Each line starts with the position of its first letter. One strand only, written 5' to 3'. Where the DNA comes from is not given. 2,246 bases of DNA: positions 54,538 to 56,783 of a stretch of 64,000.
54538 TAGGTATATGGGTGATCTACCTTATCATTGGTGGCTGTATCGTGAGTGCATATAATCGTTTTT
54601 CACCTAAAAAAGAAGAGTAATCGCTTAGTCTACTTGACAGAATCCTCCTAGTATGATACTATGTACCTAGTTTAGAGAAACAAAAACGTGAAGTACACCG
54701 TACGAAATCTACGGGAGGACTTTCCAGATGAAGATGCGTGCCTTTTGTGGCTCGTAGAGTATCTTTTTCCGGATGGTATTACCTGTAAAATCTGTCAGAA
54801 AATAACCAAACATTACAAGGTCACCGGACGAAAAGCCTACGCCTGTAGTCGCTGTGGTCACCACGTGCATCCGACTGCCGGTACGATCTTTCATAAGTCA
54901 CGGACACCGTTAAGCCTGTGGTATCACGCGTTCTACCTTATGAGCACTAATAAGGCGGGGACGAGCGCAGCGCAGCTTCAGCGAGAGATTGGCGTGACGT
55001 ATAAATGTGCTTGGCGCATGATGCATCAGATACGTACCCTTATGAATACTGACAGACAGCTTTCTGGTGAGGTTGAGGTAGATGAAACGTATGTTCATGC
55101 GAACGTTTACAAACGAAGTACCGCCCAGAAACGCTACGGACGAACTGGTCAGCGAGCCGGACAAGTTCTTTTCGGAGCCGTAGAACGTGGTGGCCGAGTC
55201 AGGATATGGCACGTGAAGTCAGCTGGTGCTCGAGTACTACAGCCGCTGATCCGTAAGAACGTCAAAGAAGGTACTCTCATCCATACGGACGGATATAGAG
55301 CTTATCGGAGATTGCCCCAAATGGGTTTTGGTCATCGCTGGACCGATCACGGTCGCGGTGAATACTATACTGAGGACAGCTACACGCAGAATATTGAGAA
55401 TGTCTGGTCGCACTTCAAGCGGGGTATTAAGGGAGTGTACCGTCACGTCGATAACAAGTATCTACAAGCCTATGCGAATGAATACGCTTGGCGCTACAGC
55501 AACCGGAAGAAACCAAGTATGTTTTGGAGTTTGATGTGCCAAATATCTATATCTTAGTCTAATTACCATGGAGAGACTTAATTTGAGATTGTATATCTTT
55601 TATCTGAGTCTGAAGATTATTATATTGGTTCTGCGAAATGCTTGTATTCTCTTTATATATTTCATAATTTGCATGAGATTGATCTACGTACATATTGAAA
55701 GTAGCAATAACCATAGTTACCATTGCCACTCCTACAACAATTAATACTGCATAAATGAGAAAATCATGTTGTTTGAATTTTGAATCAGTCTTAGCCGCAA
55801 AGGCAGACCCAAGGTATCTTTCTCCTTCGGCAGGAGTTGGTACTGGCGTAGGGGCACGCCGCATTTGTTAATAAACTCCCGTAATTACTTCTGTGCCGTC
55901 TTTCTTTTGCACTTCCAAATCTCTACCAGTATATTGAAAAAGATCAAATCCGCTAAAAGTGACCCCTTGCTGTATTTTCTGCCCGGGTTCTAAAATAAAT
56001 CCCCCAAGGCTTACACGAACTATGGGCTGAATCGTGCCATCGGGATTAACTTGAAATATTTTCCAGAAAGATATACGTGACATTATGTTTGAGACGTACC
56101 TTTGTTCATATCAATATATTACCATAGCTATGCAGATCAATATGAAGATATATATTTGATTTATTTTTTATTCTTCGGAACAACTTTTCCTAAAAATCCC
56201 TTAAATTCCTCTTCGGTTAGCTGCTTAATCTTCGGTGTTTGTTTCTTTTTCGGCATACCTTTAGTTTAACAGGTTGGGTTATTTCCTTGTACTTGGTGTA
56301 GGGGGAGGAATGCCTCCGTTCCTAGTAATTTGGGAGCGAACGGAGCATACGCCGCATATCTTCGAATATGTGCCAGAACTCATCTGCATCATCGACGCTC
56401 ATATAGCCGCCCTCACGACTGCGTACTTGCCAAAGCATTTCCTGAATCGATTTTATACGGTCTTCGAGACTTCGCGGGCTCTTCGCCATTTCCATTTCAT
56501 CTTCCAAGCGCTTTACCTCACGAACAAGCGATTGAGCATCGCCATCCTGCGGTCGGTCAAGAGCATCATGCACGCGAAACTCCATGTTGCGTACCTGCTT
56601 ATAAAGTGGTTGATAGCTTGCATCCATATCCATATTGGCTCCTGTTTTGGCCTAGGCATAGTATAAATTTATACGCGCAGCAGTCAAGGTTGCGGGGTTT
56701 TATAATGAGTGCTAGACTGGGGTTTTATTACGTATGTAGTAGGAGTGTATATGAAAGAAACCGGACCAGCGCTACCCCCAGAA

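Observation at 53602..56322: A precisely bounded 2.7-kb IS1595-family element with 27-bp TIRs, an 8-bp TSD and multi-gene cargo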

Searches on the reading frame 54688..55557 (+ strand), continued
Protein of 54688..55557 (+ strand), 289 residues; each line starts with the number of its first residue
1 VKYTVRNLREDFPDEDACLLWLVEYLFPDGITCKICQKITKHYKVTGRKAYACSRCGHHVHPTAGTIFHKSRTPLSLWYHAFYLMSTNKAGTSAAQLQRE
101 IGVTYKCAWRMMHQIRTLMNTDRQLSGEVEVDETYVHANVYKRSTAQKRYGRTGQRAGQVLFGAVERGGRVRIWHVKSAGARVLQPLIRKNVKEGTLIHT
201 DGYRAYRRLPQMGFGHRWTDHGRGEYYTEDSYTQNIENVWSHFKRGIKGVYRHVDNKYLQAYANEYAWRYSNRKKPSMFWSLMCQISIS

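Call 110: find_related_loci(query=A6, collection=viral_contigs, flank=5000)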
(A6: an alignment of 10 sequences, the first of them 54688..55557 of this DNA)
Query A6 (289 aa) in viral_contigs; peptide patterns used: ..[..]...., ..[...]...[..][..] (x = any residue, [..] = any of these).
600 stretches matched a pattern (row limit reached: there are more); 567 encode a relative of the query (tblastn E <= 1e-3); the best 80 are kept; 80 distinct loci.
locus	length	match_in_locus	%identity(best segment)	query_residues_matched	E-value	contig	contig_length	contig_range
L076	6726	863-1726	64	1-287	1e-128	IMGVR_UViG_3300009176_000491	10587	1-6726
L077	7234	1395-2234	46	2-286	1e-80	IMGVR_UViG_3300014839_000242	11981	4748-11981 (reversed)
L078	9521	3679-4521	46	2-285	6e-80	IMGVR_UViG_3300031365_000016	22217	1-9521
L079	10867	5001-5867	43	2-288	1e-77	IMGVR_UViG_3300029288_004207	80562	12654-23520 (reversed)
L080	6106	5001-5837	45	2-283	8e-77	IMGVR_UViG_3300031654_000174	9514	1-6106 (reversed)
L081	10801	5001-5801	43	1-273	1e-75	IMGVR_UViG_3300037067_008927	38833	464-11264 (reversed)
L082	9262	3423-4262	43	2-283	2e-75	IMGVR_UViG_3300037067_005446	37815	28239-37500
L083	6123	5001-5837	44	2-283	3e-75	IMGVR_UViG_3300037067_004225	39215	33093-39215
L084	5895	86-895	44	1-284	1e-74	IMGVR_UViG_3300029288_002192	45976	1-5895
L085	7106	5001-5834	41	2-283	3e-73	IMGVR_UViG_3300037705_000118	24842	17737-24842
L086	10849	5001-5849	45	2-286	7e-73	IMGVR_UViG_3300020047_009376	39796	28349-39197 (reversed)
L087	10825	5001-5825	42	1-281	2e-72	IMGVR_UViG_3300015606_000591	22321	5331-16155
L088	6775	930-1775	41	2-286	6e-72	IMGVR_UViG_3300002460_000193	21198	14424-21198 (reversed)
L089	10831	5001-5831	44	1-283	3e-71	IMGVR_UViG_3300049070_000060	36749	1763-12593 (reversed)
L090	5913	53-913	42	2-289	2e-71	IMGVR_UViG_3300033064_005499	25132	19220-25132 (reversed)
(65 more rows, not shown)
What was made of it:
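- Tried and rejected: The profile scan did (call 110).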

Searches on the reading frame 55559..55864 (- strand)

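Call 8: search_protein_families(library=pfam, proteins=[window:55559-55864:-], max_evalue=0.1)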
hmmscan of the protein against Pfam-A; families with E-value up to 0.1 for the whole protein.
window:55559-55864:- (101 aa): 3 families
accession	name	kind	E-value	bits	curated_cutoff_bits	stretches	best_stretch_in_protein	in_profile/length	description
PF12097.14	DUF3573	-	0.019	14.2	26.6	1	42-99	7-63/383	Protein of unknown function (DUF3573)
PF25785.1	TPR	-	0.039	14.7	27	1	71-98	6-33/110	Nucleoprotein TPR-like domain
PF08946.15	Osmo_CC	-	0.051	14.3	24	1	71-98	4-31/46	Osmosensory transporter coiled coil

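Call 73: search_protein_families(library=phrogs, proteins=[window:55559-55864:-], max_evalue=0.01)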
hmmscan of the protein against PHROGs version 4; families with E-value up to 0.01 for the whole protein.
window:55559-55864:- (101 aa): 5 families
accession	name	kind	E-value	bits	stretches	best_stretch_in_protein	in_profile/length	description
phrog_15002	-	unknown function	0.002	19.3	1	72-99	87-114/183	-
phrog_16261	-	head and packaging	0.0024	18.8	1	37-78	70-111/150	virion structural protein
phrog_6664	-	unknown function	0.0045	18.4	1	41-99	10-79/97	-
phrog_194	-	head and packaging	0.0061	17.4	1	66-100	50-81/335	head scaffolding protein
phrog_739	-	lysis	0.0087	17.3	1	37-98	8-67/122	Rz-like spanin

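Call 74: search_protein_families(library=padloc, proteins=[window:55559-55864:-], max_evalue=0.01)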
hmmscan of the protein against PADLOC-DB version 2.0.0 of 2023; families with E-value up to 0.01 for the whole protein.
window:55559-55864:- (101 aa): 0 families

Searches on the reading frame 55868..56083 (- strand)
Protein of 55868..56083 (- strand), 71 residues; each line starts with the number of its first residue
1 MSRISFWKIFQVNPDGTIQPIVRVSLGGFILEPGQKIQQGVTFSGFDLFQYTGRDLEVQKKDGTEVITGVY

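Call 8: search_protein_families(library=pfam, proteins=[window:55868-56083:-], max_evalue=0.1)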
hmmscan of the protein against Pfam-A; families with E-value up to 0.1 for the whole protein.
window:55868-56083:- (71 aa): 0 families

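Call 73: search_protein_families(library=phrogs, proteins=[window:55868-56083:-], max_evalue=0.01)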
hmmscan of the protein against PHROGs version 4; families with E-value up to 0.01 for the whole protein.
window:55868-56083:- (71 aa): 0 families

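Call 74: search_protein_families(library=padloc, proteins=[window:55868-56083:-], max_evalue=0.01)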
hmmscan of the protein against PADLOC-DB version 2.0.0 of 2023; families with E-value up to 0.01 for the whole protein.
window:55868-56083:- (71 aa): 0 families

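Call 75: find_homologous_proteins(query=window:55868-56083:-, max_evalue=0.001)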
Query window:55868-56083:- (71 aa): 4 proteins with E <= 0.001 among 4 candidates.
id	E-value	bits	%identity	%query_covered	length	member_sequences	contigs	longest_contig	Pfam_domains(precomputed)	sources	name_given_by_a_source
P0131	5.8e-40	152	100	100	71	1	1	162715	-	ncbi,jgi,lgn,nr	ncbi:MAG TPA: hypothetical protein VHT70_01755 [Candidatus Saccharimonadales bacterium]|jgi:hypothet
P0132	1.1e-33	132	85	100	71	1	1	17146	-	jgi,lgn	-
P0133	4.5e-32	127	77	100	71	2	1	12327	-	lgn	-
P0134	1.4e-28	116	70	100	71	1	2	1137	-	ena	-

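Call 76: find_encoding_contigs(protein=P0133, flank=6000, max_places=4)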
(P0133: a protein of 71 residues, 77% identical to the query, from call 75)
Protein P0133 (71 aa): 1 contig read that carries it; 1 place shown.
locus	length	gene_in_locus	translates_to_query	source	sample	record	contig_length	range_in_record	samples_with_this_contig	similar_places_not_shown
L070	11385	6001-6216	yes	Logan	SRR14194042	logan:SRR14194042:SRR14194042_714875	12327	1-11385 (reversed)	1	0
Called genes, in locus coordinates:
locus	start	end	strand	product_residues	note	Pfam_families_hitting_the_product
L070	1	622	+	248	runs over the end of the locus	-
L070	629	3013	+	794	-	-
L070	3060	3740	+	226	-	-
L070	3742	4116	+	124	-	-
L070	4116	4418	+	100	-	-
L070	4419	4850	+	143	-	PF01391:Collagen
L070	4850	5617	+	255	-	-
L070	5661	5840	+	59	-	-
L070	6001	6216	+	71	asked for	-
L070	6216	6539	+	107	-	-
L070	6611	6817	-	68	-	-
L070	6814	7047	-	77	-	-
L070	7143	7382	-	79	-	-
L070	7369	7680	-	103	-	-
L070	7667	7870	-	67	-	-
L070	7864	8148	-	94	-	-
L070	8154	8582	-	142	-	-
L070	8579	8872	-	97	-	-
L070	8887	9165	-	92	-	-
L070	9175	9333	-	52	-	-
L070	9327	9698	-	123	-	PF05766:NinG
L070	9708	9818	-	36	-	-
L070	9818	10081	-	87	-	-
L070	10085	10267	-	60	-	-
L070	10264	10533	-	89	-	-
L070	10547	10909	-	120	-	-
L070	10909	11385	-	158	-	?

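Call 105: search_protein_families(library=phrogs, proteins=[L070:629-3013:+, L070:4850-5617:+], max_evalue=0.00001)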
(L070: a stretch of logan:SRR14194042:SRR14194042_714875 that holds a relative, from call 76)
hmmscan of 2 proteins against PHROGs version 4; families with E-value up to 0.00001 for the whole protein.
L070:629-3013:+ (794 aa): 6 families
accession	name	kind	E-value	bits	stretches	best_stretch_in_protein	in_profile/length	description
phrog_20938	-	unknown function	7.7e-10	38.5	1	45-99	802-856/1028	-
phrog_24596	-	unknown function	3.6e-09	36.4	1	45-89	715-759/1052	-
phrog_167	-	tail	2.1e-08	33.4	1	42-464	675-858/1555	tail length tape measure protein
phrog_1047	-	tail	3.1e-08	33.2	1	39-96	851-907/1251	tail associated lysin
phrog_16692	-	unknown function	3.5e-07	30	1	45-106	720-778/1107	-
phrog_34863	-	unknown function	8.9e-06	25.1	1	39-102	393-456/966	-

L070:4850-5617:+ (255 aa): 0 families
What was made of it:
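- The 71/101-aa cargo pair is shared with phage contig L070 (calls 76, 105).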

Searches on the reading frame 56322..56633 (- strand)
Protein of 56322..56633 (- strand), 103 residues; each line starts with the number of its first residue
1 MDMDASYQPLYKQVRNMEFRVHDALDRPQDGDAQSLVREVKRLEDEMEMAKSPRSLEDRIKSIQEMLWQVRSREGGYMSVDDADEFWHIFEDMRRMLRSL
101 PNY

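Call 8: search_protein_families(library=pfam, proteins=[window:56322-56633:-], max_evalue=0.1)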
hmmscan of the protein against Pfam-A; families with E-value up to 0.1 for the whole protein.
window:56322-56633:- (103 aa): 3 families
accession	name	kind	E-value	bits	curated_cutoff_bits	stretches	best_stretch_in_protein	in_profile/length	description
PF05435.16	Phi-29_GP3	-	0.0035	17.3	25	1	24-86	142-204/266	Phi-29 DNA terminal protein GP3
PF06008.19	Laminin_I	-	0.033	14.3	34.6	1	32-74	97-138/259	Laminin Domain I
PF02262.21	Cbl_N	-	0.077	13.4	25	1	44-90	22-68/125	CBL proto-oncogene N-terminal domain 1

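Call 12: find_encoding_contigs(protein=window:56322-56633:-, flank=6000, max_places=10)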
Protein window:56322-56633:- (103 aa): 5 contigs read that carry it; 5 places shown.
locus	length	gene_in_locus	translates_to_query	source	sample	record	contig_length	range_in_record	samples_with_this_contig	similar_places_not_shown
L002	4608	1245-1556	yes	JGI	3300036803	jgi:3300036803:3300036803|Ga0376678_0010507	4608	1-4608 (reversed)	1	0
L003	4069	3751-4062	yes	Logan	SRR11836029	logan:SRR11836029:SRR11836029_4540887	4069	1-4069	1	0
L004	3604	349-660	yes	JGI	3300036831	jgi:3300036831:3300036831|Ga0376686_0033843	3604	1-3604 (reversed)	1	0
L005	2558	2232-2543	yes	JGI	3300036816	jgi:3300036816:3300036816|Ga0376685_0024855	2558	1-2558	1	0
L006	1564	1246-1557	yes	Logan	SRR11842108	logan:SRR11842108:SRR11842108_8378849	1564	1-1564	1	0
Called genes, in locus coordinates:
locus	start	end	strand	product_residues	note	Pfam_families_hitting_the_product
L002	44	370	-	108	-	-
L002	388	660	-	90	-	-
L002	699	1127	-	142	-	-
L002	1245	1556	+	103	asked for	-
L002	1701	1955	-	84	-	-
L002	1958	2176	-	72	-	-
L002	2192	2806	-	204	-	PF12762:DDE_Tnp_IS1595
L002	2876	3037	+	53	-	-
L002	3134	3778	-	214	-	-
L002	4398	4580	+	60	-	-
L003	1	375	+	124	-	?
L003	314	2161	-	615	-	-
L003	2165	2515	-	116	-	-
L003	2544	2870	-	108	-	-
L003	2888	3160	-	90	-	-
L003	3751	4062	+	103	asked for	-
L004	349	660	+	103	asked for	-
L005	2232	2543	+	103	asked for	-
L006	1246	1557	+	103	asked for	-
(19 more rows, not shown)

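Call 41: list_cluster_members(proteins=[window:56322-56633:-, window:51958-53562:-, window:54688-55557:+, window:54235-54420:+, window:54417-54620:+, window:55559-55864:-, window:55868-56083:-])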
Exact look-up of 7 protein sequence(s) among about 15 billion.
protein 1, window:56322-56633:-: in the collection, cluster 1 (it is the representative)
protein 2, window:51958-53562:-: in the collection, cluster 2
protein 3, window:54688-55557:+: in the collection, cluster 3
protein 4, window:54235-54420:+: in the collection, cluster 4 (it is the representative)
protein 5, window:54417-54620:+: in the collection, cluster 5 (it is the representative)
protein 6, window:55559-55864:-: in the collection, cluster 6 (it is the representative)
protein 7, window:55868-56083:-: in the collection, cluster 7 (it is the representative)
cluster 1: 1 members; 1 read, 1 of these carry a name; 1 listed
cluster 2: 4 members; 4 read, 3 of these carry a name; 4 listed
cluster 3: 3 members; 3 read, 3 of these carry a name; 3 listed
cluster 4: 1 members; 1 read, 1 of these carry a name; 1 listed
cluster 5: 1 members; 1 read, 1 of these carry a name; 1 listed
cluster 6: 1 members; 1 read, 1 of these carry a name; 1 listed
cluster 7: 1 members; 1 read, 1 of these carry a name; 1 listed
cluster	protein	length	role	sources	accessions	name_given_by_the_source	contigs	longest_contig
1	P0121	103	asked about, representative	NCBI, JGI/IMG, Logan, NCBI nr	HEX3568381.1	MAG TPA: hypothetical protein VHT70_01760 [Candidatus Saccharimonadales bacterium] | hypothetical protein | hypothetical protein [Candidatus Saccharimonadales bacterium]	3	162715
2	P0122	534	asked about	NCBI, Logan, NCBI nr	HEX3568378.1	MAG TPA: hypothetical protein VHT70_01740 [Candidatus Saccharimonadales bacterium] | hypothetical protein [Candidatus Saccharimonadales bacterium]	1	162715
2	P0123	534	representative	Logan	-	-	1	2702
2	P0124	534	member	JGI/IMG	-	hypothetical protein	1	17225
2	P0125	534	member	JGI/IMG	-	hypothetical protein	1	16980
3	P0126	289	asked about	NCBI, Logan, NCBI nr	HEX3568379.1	MAG TPA: IS1595 family transposase [Candidatus Saccharimonadales bacterium] | IS1595 family transposase [Candidatus Saccharimonadales bacterium]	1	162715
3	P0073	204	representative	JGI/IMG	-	transposase-like protein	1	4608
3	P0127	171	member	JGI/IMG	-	transposase-like protein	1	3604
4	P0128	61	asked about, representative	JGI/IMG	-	hypothetical protein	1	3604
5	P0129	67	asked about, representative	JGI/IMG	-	hypothetical protein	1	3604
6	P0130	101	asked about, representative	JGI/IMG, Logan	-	uncharacterized protein YlxW (UPF0749 family)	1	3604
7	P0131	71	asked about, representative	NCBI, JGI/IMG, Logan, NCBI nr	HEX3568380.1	MAG TPA: hypothetical protein VHT70_01755 [Candidatus Saccharimonadales bacterium] | hypothetical protein | hypothetical protein [Candidatus Saccharimonadales bacterium]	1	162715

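Call 42: find_encoding_contigs(protein=P0124, flank=6000, max_places=5)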
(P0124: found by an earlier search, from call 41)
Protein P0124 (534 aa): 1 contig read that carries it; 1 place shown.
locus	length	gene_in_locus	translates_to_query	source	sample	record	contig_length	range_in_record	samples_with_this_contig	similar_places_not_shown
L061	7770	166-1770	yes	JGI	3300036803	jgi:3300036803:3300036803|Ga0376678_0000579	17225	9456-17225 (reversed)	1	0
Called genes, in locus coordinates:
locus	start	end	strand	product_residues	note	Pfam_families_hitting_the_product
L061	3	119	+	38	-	?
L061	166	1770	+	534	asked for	-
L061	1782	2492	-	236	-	PF06197:DUF998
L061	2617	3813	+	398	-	PF08323:Glyco_transf_5, PF13439:Glyco_transf_4, PF13579:Glyco_trans_4_4, PF20706:GT4-conflict, PF00534:Glycos_transf_1, PF13692:Glyco_trans_1_4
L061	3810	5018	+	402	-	PF03065:Glyco_hydro_57, PF01522:Polysacc_deac_1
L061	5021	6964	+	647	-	PF00723:Glyco_hydro_15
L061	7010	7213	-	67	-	PF00471:Ribosomal_L33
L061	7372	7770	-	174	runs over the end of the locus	PF13238:AAA_18 (weak)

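Call 43: find_encoding_contigs(protein=P0125, flank=6000, max_places=5)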
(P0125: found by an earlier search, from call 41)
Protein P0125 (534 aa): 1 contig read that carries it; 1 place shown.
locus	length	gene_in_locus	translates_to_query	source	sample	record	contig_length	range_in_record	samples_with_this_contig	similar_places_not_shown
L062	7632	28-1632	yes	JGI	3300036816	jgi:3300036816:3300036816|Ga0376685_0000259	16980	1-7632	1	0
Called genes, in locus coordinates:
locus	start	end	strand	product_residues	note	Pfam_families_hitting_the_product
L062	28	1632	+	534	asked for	-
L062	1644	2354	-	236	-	PF06197:DUF998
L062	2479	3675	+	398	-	PF08323:Glyco_transf_5, PF13439:Glyco_transf_4, PF13579:Glyco_trans_4_4, PF20706:GT4-conflict, PF00534:Glycos_transf_1, PF13692:Glyco_trans_1_4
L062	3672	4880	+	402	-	PF03065:Glyco_hydro_57, PF01522:Polysacc_deac_1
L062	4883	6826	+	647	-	PF00723:Glyco_hydro_15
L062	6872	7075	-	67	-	PF00471:Ribosomal_L33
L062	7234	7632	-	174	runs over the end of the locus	PF13238:AAA_18 (weak)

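Call 73: search_protein_families(library=phrogs, proteins=[L002:3134-3778:-, L002:1958-2176:-, L002:1701-1955:-], max_evalue=0.01)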
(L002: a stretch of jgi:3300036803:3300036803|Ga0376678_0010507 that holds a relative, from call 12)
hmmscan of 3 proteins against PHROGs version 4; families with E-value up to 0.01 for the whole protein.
L002:3134-3778:- (214 aa): 0 families

L002:1958-2176:- (72 aa): 0 families

L002:1701-1955:- (84 aa): 2 families
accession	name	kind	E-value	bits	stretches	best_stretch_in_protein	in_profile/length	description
phrog_20796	-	unknown function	8.9e-06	26.6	1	65-83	107-125/126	-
phrog_9646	-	unknown function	0.0046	17.9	0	22-79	47-114/130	-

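Call 74: search_protein_families(library=padloc, proteins=[L002:3134-3778:-, L002:1958-2176:-, L002:1701-1955:-], max_evalue=0.01)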
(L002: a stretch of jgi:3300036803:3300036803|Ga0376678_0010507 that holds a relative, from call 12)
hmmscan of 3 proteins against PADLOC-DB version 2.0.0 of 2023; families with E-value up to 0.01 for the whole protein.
L002:3134-3778:- (214 aa): 0 families

L002:1958-2176:- (72 aa): 0 families

L002:1701-1955:- (84 aa): 0 families

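Call 84: predict_structure(alignment_id=A5)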
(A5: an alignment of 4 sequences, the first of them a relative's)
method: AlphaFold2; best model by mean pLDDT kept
length: 71 residues; sequences in the alignment: 4
mean_pLDDT: 44.4   pTM: 0.23
mean pLDDT of the five models: 44.4, 41.8, 41.4, 41.1, 40.2
residues with pLDDT >= 90: 0; 70-90: 0; 50-70: 17; < 50: 54
segments of 3 or more residues with pLDDT < 50: 1-8, 22-33, 38-57, 59-61, 63-66, 68-71
pLDDT, mean of each block of 10 residues (from residue 1): 40 54 43 46 35 45 47 40
secondary structure, 60 per line:
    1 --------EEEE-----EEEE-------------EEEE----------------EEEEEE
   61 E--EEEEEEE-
elements in order: E9-12 E18-21 E35-38 E55-61 E64-70

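Call 107: search_protein_families(library=pfam, proteins=[L002:3134-3778:-], max_evalue=0.001)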
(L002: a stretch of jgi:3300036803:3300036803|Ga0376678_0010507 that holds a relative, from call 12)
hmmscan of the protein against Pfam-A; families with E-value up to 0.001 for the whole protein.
L002:3134-3778:- (214 aa): 0 families
